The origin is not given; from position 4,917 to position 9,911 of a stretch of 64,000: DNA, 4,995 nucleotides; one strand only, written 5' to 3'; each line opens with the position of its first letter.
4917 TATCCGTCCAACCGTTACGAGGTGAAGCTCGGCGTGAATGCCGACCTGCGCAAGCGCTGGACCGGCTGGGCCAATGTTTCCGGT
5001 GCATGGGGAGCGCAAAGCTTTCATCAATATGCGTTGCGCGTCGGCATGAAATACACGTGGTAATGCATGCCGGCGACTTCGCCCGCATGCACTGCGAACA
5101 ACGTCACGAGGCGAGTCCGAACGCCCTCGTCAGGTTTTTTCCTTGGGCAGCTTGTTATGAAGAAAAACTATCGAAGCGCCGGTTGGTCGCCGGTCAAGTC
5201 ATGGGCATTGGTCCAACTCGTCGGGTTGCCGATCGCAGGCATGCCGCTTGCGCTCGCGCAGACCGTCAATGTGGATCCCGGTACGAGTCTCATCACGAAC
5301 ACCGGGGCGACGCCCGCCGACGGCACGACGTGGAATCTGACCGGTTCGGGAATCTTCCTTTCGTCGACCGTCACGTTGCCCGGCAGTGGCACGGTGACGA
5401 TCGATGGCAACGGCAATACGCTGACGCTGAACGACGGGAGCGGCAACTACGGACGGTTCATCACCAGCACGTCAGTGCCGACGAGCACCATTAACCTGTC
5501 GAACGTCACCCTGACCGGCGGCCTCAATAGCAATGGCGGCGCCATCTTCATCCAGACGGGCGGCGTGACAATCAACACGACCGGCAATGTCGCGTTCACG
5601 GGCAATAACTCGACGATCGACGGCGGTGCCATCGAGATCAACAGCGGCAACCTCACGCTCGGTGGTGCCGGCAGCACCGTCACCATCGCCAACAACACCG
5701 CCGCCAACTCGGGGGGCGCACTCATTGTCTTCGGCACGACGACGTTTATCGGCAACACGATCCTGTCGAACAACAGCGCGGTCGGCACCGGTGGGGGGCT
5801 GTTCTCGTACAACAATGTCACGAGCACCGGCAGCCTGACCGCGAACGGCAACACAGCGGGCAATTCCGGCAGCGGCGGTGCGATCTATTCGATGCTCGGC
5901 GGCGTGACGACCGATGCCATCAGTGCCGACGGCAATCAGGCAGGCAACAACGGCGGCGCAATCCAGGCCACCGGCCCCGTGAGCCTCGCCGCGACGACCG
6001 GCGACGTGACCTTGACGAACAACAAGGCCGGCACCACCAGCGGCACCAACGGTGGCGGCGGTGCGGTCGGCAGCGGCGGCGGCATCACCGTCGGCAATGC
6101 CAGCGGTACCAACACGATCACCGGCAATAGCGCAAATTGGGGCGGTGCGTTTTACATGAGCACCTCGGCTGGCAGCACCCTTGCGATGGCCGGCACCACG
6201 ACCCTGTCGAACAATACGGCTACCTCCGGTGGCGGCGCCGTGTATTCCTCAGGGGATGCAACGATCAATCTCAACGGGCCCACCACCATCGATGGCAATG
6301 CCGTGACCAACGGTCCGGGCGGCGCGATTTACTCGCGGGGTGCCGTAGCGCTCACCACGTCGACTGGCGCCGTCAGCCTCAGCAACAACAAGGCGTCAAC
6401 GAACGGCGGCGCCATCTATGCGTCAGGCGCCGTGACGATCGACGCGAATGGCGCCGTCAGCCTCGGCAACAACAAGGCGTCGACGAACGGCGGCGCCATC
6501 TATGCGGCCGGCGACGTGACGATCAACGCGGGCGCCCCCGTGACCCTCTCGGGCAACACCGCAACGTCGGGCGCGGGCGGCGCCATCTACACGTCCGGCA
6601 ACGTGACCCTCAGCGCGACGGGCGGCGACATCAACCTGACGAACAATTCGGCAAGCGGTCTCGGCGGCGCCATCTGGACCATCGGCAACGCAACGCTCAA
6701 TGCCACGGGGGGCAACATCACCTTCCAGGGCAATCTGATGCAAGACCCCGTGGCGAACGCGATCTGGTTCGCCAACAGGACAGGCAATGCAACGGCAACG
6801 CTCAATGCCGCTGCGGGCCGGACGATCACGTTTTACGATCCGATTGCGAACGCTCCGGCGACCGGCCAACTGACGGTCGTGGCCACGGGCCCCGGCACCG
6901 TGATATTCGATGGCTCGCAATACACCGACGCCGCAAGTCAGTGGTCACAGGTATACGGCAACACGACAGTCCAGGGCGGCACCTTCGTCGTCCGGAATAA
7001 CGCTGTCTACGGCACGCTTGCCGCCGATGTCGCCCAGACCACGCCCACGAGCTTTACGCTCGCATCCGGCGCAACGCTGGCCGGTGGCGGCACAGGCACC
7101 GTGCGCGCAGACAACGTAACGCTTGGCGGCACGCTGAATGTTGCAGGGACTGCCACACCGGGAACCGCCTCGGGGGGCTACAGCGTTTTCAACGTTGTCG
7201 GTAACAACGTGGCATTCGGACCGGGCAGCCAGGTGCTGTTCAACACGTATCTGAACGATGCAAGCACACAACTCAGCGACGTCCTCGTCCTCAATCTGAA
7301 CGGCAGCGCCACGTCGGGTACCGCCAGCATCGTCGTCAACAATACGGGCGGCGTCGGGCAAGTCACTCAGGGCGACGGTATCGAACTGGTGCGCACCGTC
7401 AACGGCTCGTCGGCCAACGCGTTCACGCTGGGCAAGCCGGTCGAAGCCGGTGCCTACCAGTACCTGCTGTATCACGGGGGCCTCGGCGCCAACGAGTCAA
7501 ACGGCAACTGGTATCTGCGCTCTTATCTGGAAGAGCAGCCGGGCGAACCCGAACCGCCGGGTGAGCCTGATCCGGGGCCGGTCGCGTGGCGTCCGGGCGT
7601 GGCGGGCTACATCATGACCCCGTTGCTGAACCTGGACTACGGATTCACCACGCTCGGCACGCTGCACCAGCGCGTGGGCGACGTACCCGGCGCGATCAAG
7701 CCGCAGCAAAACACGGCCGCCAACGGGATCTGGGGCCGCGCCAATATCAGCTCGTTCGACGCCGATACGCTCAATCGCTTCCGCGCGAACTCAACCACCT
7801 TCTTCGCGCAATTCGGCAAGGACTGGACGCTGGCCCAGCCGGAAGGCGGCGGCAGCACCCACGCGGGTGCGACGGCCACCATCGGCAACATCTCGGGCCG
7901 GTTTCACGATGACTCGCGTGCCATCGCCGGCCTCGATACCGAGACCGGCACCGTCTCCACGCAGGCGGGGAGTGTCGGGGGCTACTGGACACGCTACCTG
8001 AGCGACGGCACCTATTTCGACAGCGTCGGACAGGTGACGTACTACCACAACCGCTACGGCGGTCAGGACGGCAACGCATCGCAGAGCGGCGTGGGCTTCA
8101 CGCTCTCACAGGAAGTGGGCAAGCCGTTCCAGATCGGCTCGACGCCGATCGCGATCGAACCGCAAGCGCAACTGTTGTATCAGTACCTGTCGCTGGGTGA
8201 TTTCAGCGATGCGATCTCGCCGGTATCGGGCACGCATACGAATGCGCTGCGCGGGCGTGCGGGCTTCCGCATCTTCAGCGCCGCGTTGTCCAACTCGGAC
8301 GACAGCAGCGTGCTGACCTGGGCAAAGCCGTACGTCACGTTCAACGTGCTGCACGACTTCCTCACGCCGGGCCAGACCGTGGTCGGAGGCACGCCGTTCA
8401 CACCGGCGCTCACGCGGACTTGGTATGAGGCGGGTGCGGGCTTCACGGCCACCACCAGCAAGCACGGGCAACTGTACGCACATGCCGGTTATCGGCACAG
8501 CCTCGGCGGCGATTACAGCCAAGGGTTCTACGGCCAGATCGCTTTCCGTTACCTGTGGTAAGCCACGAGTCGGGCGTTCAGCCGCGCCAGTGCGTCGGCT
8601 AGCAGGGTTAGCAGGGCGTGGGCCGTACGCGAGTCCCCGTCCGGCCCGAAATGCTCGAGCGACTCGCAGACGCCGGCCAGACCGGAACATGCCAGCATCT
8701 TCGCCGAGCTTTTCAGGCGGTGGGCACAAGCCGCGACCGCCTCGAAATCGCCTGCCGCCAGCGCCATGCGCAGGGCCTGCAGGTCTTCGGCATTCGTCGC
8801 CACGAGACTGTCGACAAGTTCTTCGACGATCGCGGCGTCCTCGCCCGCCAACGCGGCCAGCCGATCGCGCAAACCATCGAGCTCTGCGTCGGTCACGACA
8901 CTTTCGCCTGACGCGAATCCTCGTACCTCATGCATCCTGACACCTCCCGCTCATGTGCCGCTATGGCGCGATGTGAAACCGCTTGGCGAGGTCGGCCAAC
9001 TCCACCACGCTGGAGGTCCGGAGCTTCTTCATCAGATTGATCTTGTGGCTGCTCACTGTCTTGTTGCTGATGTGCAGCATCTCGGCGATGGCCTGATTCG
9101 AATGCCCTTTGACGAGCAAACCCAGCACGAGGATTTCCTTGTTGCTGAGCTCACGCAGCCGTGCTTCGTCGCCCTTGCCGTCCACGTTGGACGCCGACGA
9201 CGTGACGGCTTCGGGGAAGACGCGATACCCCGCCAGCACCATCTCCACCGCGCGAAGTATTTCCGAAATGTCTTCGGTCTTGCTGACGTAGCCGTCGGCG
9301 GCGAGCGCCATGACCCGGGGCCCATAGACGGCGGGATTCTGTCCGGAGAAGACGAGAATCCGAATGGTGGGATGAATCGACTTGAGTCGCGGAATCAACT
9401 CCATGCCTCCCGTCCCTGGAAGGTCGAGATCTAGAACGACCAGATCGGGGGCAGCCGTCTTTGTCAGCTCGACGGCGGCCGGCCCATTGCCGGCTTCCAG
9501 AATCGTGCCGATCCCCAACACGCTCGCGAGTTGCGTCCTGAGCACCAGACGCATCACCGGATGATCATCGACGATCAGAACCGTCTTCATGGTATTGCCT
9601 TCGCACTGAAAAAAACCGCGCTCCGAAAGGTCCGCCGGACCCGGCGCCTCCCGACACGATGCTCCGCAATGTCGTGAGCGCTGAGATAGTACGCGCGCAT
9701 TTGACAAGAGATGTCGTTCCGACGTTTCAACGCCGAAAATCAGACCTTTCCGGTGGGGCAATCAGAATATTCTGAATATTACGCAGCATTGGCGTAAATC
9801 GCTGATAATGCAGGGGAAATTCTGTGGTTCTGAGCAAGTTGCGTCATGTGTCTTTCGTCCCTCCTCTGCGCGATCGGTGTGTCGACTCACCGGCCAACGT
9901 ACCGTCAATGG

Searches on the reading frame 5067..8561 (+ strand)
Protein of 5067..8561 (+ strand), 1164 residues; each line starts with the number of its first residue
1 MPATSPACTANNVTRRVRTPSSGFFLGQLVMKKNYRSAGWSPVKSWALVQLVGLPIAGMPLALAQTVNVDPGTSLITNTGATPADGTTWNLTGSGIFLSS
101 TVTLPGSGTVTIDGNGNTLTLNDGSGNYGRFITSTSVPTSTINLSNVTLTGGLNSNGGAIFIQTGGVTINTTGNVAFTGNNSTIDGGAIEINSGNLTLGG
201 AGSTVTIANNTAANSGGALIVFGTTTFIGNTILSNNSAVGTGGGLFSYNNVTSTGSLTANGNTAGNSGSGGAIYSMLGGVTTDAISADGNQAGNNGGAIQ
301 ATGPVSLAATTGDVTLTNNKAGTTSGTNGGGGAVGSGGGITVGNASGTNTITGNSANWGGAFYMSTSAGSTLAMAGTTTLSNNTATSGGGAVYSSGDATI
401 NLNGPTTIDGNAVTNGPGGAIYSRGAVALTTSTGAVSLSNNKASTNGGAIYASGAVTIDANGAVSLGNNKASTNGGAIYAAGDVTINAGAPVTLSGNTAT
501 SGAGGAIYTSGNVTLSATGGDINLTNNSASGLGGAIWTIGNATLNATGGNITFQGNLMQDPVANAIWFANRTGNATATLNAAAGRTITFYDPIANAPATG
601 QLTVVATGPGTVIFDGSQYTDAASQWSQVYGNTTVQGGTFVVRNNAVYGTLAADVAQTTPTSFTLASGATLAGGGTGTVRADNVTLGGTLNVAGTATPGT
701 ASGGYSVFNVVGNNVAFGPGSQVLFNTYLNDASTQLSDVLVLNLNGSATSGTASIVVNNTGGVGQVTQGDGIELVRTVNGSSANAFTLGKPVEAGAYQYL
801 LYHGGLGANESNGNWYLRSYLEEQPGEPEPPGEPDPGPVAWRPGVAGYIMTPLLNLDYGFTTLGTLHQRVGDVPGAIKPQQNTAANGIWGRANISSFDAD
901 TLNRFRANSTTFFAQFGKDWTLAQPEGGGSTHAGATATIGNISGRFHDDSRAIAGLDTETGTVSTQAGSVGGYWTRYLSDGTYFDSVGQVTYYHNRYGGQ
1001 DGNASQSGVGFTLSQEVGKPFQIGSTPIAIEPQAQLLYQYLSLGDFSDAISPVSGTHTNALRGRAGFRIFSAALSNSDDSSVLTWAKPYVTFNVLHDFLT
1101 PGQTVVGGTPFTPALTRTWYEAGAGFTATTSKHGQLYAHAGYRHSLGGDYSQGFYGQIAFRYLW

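Call 63: search_protein_families(library=pfam, proteins=[window:5067-8561:+], max_evalue=0.00001)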
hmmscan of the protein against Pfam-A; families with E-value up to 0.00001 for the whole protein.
window:5067-8561:+ (1164 aa): 3 families
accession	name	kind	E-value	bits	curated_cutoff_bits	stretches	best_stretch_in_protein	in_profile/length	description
PF03797.25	Autotransporter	-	9.3e-28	98.1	26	1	888-1140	1-254/255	Autotransporter beta-domain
PF02415.23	Chlam_PMP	-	9.9e-18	62.8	20.6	0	436-453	2-19/19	Chlamydia polymorphic membrane protein (Chlamydia_PMP) repeat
PF18883.6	AC_1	-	5.8e-15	55.7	27.1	1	704-801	22-114/114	Autochaperone Domain Type 1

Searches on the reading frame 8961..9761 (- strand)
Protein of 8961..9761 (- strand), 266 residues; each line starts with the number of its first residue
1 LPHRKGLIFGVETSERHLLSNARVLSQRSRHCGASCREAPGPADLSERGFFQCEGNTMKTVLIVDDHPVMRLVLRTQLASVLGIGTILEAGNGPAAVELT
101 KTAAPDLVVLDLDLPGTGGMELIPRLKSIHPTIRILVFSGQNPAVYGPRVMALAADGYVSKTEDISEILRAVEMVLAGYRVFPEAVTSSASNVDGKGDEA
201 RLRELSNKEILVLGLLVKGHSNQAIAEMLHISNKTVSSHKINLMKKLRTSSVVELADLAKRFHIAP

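Call 63: search_protein_families(library=pfam, proteins=[window:8961-9761:-], max_evalue=0.00001)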
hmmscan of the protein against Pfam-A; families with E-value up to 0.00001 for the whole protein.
window:8961-9761:- (266 aa): 2 families
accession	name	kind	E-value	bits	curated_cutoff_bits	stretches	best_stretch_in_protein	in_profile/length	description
PF00072.30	Response_reg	-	2.5e-23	82.8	30.2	1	61-172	1-110/111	Response regulator receiver domain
PF00196.25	GerE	-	3.8e-18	65.3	23.5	1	205-259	3-57/57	Bacterial regulatory proteins, luxR family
